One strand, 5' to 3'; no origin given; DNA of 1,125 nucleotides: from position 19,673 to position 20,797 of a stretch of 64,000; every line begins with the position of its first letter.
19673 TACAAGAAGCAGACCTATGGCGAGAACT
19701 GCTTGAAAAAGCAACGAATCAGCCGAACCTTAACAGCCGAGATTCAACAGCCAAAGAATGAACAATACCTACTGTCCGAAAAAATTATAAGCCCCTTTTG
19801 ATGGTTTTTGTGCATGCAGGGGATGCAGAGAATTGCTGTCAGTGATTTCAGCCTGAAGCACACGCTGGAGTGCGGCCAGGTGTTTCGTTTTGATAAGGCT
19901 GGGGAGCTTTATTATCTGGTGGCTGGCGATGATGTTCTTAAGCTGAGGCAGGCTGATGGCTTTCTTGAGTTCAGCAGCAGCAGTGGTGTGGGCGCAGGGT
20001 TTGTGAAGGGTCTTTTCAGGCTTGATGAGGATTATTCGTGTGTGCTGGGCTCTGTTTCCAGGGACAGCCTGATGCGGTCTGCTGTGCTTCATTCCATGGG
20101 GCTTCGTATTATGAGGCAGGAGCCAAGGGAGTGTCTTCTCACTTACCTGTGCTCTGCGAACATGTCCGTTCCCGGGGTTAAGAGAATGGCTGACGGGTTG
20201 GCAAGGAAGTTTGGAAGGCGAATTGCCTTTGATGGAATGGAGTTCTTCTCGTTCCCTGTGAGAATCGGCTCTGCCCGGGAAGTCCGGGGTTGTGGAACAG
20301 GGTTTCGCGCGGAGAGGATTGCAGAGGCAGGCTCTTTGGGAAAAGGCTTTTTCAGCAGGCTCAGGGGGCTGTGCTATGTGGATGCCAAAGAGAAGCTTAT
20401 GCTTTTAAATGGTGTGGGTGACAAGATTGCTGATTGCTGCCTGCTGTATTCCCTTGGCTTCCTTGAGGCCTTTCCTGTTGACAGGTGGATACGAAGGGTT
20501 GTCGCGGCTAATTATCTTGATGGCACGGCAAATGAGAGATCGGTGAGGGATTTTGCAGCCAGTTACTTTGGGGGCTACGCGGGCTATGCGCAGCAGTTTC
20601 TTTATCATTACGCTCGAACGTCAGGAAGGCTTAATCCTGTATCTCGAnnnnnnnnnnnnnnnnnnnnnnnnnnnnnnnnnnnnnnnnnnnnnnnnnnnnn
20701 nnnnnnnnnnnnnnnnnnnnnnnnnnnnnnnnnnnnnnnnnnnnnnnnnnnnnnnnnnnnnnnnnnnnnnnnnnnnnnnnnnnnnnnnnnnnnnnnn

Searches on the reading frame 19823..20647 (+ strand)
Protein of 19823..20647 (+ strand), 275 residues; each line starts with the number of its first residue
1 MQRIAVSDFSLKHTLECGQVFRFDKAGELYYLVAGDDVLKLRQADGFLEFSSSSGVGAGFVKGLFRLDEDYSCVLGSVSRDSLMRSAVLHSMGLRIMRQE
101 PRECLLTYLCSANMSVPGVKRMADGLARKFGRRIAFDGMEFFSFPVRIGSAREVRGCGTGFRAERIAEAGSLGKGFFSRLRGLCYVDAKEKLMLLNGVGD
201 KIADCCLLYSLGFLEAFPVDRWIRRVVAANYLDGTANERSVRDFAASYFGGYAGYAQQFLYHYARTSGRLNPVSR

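Call 35: find_homologous_proteins(query=window:19823-20647:+, max_evalue=1e-40)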
Query window:19823-20647:+ (275 aa): 249 proteins with E <= 1e-40 among 2251 candidates; the best 120 are listed.
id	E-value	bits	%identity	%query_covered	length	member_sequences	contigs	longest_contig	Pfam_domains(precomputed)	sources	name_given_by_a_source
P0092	3.8e-179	612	100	100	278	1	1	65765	PF07934.19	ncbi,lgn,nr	ncbi:DNA lyase [Candidatus Woesearchaeota archaeon]|nr:DNA lyase [Candidatus Woesearchaeota archaeon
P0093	3.0e-87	311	52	99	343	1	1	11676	PF07934.19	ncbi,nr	ncbi:hypothetical protein HYY72_03225 [Candidatus Woesearchaeota archaeon]|nr:hypothetical protein [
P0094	6.9e-85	303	50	96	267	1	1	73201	PF07934.19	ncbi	-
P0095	1.8e-82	295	51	97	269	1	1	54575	PF00730.32,PF07934.19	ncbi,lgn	-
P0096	9.4e-82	292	50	98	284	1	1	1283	PF07934.19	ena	-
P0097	3.8e-77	277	48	97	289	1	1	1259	PF00730.32,PF07934.19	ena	-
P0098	1.1e-75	273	45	96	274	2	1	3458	PF07934.19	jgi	jgi:N-glycosylase/DNA lyase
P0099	7.0e-75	270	49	95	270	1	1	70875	PF07934.19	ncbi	-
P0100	5.5e-74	267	47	95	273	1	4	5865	PF07934.19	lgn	-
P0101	5.1e-72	261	45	98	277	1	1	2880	PF07934.19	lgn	-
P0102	6.9e-71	257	46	97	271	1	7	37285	PF07934.19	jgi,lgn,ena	-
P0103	9.9e-68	247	44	95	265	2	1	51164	PF00730.32,PF07934.19,PF00633.30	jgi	-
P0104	1.5e-67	246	46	97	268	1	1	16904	PF07934.19,PF00633.30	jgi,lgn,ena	-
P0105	1.7e-66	242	45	96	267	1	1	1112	PF00730.32,PF07934.19,PF00633.30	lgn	-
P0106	2.6e-65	239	43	95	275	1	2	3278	PF07934.19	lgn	-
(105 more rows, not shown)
